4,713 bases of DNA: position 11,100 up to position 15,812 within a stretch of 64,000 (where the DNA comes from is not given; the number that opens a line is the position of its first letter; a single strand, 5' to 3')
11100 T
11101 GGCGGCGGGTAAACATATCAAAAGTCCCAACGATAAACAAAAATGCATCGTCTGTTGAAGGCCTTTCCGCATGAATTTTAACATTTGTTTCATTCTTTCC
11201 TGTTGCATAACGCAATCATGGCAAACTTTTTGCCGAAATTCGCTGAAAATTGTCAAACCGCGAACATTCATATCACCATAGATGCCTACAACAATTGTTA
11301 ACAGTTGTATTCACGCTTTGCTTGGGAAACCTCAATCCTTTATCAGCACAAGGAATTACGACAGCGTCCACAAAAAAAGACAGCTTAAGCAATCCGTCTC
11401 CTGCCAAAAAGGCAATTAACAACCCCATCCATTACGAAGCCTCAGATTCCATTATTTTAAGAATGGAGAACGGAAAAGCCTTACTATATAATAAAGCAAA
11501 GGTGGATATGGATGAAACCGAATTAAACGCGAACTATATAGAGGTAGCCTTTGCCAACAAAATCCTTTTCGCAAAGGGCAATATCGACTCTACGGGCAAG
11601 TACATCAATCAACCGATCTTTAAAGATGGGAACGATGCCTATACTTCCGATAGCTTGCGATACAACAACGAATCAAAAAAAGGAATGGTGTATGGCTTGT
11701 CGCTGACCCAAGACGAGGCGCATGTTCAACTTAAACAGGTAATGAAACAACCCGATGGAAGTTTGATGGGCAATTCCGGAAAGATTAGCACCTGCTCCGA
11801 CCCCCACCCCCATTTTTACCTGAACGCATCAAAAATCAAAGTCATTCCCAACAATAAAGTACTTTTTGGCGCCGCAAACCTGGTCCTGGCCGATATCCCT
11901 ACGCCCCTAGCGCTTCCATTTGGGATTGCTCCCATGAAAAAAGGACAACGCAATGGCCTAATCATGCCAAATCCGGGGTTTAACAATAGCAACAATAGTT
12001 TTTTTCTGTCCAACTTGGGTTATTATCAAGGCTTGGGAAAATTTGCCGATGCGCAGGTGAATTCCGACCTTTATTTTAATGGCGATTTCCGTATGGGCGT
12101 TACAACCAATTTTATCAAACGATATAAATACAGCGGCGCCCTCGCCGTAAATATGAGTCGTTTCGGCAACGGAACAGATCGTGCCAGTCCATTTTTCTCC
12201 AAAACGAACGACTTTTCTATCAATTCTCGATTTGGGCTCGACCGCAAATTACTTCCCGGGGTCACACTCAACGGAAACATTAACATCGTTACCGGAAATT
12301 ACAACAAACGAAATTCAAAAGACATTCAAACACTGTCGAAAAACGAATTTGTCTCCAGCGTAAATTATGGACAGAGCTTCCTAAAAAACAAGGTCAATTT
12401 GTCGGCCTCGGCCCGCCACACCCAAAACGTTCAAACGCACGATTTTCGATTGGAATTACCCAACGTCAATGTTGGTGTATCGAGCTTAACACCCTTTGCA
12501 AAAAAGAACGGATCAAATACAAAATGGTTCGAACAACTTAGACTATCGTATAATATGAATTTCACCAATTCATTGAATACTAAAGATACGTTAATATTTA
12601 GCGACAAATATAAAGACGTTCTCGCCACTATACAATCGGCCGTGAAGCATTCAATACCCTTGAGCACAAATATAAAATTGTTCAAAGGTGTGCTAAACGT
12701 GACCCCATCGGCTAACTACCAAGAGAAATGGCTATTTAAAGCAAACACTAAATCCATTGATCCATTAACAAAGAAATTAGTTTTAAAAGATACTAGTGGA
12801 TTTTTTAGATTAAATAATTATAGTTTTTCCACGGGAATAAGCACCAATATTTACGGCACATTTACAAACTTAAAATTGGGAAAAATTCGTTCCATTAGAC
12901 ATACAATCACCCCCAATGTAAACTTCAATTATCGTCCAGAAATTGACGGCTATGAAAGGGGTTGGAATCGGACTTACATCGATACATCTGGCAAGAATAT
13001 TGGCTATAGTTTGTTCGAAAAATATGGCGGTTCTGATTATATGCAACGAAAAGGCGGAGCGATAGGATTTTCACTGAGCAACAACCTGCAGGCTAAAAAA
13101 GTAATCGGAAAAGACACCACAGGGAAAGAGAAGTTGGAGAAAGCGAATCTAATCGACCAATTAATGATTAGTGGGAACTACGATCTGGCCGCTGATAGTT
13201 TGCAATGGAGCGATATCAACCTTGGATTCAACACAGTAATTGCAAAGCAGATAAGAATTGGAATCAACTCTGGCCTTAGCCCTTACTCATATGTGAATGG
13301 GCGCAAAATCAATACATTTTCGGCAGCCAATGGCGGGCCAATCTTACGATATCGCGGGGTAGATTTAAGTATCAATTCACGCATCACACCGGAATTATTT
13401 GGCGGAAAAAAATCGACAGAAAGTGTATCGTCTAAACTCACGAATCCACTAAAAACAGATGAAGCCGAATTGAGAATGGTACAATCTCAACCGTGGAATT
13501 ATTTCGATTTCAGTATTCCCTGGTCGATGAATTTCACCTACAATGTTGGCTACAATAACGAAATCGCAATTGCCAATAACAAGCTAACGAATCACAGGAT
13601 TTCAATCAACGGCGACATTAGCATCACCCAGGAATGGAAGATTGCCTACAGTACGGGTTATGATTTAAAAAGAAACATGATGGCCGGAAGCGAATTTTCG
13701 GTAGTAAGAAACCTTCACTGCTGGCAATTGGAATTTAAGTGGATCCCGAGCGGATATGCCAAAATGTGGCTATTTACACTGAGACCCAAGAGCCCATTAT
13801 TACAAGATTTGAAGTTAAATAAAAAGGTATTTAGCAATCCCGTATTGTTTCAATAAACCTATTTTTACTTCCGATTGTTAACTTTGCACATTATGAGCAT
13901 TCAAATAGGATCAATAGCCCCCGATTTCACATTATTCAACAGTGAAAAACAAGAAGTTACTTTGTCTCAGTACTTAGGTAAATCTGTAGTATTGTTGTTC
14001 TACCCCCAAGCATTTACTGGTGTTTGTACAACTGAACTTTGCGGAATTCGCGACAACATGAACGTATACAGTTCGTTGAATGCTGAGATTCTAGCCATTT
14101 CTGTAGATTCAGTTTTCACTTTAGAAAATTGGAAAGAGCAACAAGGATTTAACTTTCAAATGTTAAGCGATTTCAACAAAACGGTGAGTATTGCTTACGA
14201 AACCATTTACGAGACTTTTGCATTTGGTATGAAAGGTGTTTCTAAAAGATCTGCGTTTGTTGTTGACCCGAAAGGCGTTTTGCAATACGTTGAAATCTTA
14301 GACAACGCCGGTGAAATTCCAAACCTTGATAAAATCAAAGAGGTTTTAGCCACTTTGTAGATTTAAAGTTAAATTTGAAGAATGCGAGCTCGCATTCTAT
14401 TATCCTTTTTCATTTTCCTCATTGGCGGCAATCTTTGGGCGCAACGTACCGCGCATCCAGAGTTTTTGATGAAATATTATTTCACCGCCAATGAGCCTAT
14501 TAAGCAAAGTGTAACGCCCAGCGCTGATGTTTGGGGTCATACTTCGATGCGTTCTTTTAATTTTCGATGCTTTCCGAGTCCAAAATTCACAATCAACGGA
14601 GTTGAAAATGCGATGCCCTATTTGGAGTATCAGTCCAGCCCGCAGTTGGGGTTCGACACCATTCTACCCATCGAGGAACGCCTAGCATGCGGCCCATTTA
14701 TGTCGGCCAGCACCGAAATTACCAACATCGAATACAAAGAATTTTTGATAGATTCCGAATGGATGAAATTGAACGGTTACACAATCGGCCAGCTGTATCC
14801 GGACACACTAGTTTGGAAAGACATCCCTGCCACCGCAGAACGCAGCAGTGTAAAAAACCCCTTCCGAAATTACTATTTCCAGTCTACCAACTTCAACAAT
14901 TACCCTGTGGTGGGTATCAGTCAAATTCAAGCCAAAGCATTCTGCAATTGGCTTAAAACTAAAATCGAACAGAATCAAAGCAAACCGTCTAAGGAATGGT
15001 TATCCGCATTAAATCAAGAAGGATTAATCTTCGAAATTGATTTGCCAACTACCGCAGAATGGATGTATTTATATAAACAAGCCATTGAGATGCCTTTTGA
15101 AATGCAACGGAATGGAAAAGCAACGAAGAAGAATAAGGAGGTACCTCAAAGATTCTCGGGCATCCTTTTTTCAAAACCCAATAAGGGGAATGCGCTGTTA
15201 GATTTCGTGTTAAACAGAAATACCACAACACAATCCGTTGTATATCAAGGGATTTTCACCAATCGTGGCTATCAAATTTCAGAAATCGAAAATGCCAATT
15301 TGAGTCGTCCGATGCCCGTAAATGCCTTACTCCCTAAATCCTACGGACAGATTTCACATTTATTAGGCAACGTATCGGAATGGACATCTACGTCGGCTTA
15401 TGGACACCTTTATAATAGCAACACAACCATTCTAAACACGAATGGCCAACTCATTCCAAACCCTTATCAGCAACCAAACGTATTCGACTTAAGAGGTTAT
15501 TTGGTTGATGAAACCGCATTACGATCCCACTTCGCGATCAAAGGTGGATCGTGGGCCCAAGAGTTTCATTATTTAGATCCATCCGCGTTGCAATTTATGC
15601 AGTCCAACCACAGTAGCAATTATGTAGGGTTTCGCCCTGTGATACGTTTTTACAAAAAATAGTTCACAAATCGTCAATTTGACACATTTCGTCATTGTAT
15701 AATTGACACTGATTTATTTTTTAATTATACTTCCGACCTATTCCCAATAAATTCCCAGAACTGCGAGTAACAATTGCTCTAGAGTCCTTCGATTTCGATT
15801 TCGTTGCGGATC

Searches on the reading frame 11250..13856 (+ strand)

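Call 7: search_protein_families(library=pfam, proteins=[window:11250-13856:+], max_evalue=0.0001)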
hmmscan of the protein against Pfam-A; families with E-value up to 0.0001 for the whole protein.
window:11250-13856:+ (868 aa): 1 family
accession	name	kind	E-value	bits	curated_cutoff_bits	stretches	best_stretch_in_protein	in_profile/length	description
PF19838.5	LptD_2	-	2.2e-123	412.8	22.5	1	204-679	1-464/464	LptD protein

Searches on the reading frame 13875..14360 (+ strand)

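Call 7: search_protein_families(library=pfam, proteins=[window:13875-14360:+], max_evalue=0.0001)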
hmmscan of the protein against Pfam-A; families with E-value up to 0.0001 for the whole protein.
window:13875-14360:+ (161 aa): 2 families
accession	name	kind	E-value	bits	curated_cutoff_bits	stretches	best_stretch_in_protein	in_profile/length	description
PF00578.27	AhpC-TSA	-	2.5e-36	124.8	26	1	11-139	1-124/124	AhpC/TSA family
PF08534.16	Redoxin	-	5.9e-19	68.8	26.6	1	12-153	3-146/148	Redoxin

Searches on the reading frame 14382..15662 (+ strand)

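Call 7: search_protein_families(library=pfam, proteins=[window:14382-15662:+], max_evalue=0.0001)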
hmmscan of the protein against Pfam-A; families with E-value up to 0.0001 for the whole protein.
window:14382-15662:+ (426 aa): 1 family
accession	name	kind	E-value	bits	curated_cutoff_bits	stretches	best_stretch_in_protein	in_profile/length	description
PF03781.23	FGE-sulfatase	-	1.7e-15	57.9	23.3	1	104-420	35-254/255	Sulfatase-modifying factor enzyme 1-like domain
